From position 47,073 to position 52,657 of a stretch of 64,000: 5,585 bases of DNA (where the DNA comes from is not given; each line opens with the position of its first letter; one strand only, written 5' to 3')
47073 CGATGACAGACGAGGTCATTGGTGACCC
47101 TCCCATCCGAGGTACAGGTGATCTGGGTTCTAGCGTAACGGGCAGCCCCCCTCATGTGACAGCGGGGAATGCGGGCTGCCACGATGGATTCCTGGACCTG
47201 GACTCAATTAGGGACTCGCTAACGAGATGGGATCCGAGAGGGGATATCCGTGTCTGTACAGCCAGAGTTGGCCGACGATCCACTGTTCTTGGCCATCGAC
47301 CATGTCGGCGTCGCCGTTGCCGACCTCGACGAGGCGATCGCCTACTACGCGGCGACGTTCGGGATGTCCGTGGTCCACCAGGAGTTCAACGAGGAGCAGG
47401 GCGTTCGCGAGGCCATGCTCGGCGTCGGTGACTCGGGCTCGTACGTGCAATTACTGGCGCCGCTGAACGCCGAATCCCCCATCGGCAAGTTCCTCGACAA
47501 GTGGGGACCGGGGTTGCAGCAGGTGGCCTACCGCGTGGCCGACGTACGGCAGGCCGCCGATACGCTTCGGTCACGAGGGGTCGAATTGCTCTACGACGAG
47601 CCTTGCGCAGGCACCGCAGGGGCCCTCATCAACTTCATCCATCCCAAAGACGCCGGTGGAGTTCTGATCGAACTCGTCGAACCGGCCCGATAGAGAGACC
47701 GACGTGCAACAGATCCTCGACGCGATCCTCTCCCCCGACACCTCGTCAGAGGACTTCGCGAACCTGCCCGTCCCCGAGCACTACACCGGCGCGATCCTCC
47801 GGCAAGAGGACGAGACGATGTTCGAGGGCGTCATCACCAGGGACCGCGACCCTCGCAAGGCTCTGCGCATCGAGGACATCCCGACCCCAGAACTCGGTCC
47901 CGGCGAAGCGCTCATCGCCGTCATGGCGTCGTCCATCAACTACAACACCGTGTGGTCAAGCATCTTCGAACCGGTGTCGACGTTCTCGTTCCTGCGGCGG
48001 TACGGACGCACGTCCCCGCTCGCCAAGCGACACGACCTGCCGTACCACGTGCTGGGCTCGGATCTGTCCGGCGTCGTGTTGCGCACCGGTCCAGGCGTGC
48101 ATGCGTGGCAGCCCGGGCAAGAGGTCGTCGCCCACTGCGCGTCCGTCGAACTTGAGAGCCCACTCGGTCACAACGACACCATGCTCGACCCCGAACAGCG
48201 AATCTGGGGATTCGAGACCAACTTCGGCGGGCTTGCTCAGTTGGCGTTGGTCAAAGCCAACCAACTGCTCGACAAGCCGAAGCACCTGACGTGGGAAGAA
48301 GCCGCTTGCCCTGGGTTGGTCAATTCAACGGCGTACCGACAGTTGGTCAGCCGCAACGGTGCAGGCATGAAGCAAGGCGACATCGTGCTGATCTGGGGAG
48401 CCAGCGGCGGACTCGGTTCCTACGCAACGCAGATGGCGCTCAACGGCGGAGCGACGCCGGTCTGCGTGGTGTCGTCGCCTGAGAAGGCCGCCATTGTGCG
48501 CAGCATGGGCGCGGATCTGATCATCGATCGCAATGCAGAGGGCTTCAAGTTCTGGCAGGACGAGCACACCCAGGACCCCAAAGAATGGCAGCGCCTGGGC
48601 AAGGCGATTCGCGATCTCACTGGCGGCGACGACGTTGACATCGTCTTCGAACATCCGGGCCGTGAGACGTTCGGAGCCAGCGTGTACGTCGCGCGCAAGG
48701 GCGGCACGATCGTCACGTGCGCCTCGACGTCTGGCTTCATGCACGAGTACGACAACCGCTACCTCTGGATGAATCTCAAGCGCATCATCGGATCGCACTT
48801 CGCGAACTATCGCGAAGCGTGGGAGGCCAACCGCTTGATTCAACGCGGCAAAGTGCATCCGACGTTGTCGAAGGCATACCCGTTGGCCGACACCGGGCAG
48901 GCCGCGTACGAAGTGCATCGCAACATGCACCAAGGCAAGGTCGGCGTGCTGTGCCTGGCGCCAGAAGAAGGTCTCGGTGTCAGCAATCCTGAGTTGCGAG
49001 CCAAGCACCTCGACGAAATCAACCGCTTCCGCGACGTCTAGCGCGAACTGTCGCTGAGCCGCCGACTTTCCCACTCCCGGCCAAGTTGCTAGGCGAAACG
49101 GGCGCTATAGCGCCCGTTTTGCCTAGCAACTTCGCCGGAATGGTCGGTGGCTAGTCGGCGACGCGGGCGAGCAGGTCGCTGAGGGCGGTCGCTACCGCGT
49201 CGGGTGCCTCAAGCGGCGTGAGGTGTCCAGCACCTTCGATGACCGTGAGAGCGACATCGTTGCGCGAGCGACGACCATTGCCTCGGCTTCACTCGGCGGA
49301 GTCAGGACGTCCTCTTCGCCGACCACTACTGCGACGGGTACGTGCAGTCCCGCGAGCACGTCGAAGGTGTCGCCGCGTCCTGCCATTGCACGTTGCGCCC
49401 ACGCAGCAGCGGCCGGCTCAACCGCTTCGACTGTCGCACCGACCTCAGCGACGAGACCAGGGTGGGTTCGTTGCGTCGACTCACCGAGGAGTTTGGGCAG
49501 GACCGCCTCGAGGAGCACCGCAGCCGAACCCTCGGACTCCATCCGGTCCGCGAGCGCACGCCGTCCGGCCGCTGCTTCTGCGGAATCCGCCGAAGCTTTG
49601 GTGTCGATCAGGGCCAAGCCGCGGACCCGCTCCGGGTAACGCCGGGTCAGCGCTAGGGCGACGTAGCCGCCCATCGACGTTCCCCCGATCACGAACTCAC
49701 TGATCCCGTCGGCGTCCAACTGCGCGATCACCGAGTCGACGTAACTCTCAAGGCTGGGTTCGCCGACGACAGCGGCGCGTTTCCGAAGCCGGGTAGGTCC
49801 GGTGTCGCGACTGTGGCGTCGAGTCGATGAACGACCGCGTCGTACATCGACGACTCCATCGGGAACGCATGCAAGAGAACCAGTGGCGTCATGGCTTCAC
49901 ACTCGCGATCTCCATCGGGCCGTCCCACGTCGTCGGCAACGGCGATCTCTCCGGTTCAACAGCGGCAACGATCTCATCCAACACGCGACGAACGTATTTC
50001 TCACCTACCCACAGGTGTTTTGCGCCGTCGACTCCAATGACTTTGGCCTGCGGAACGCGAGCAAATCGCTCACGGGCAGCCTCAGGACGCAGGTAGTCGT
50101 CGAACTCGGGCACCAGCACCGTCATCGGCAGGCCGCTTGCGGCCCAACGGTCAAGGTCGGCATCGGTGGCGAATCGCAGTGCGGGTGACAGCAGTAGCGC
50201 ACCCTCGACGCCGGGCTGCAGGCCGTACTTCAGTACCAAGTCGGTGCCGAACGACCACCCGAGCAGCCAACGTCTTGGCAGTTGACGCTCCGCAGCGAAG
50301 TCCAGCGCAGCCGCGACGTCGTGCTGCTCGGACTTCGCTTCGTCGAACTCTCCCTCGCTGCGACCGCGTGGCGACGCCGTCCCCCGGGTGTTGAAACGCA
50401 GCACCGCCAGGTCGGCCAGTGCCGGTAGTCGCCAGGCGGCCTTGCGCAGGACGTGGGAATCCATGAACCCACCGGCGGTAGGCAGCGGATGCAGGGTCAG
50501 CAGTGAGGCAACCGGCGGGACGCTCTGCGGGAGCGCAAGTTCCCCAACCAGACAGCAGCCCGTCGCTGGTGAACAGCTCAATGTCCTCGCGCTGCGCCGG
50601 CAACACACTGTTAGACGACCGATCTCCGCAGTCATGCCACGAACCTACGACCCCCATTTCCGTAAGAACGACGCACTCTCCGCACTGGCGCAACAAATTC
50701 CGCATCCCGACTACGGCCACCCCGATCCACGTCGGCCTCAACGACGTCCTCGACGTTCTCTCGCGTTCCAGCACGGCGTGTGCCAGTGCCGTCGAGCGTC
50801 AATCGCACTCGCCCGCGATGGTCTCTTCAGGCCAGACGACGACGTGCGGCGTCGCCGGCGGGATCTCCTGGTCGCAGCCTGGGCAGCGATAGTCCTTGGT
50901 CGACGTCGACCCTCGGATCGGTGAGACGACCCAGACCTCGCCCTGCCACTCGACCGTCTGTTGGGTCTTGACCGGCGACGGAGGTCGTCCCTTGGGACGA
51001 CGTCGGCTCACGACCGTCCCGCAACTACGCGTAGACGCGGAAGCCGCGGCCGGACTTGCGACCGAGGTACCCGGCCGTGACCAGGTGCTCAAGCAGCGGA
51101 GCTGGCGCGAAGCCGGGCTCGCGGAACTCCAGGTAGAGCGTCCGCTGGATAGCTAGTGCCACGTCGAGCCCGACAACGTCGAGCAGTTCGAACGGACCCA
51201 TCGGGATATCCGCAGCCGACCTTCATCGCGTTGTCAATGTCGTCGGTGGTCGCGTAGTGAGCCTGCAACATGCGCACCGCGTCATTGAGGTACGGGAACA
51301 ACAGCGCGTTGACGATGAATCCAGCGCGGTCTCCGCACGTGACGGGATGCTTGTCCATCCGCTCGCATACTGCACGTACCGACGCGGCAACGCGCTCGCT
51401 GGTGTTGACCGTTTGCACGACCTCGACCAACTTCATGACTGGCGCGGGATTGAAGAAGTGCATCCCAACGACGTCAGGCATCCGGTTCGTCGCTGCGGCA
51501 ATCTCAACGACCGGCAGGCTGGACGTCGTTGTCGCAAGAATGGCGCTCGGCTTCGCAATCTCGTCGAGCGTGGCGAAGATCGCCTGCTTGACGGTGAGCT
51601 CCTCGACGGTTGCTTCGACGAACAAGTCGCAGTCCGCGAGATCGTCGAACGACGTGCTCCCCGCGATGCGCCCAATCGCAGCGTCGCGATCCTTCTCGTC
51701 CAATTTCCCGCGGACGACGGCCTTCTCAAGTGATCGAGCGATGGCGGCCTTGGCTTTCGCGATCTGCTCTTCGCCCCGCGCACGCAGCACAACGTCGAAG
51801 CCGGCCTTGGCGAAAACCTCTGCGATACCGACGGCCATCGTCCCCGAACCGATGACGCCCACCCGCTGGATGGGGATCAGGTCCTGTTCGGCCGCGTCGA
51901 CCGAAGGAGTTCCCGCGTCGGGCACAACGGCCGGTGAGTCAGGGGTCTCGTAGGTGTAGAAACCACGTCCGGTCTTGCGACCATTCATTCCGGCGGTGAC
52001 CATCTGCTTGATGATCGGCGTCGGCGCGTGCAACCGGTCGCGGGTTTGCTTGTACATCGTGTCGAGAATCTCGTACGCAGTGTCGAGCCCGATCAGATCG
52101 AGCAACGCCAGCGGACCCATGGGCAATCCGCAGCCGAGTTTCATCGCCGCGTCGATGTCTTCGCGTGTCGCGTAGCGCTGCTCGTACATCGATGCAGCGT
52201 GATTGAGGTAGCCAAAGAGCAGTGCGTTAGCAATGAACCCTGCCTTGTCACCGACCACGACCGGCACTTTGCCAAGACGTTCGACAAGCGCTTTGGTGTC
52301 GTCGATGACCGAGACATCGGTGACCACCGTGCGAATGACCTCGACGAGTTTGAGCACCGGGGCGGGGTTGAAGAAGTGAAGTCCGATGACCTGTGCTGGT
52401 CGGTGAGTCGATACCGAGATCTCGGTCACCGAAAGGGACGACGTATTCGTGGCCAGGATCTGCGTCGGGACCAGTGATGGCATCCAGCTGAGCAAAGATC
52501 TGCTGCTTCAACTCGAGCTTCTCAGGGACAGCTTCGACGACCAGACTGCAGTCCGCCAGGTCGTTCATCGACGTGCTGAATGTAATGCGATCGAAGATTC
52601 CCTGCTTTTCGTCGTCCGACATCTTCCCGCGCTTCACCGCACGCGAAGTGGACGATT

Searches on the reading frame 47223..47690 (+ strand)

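Call 88: search_protein_families(library=pfam, proteins=[window:47223-47690:+], max_evalue=0.001)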
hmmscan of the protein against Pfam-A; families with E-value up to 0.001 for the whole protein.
window:47223-47690:+ (156 aa): 3 families
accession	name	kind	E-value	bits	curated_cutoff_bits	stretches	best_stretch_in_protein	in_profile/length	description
PF13669.12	Glyoxalase_4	-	1e-19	71.2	27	1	26-138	1-109/109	Glyoxalase/Bleomycin resistance protein/Dioxygenase superfamily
PF00903.31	Glyoxalase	-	5.3e-15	56.3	20.6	1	25-151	2-121/121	Glyoxalase/Bleomycin resistance protein/Dioxygenase superfamily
PF13468.12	Glyoxalase_3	-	9.5e-12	45.7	25.1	1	25-121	1-101/176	Glyoxalase-like domain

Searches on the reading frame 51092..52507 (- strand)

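Call 88: search_protein_families(library=pfam, proteins=[window:51092-52507:-], max_evalue=0.001)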
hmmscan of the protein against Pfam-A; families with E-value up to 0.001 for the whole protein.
window:51092-52507:- (472 aa): 3 families
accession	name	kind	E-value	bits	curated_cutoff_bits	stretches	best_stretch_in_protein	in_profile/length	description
PF02737.24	3HCDH_N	-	3e-85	285.1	22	2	216-393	2-179/180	3-hydroxyacyl-CoA dehydrogenase, NAD binding domain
PF00725.27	3HCDH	-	3.1e-47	159.5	22.1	2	90-186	1-97/97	3-hydroxyacyl-CoA dehydrogenase, C-terminal domain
PF03807.23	F420_oxidored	-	0.0002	22.3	21.6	1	215-258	1-46/94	NADP oxidoreductase coenzyme F420-dependent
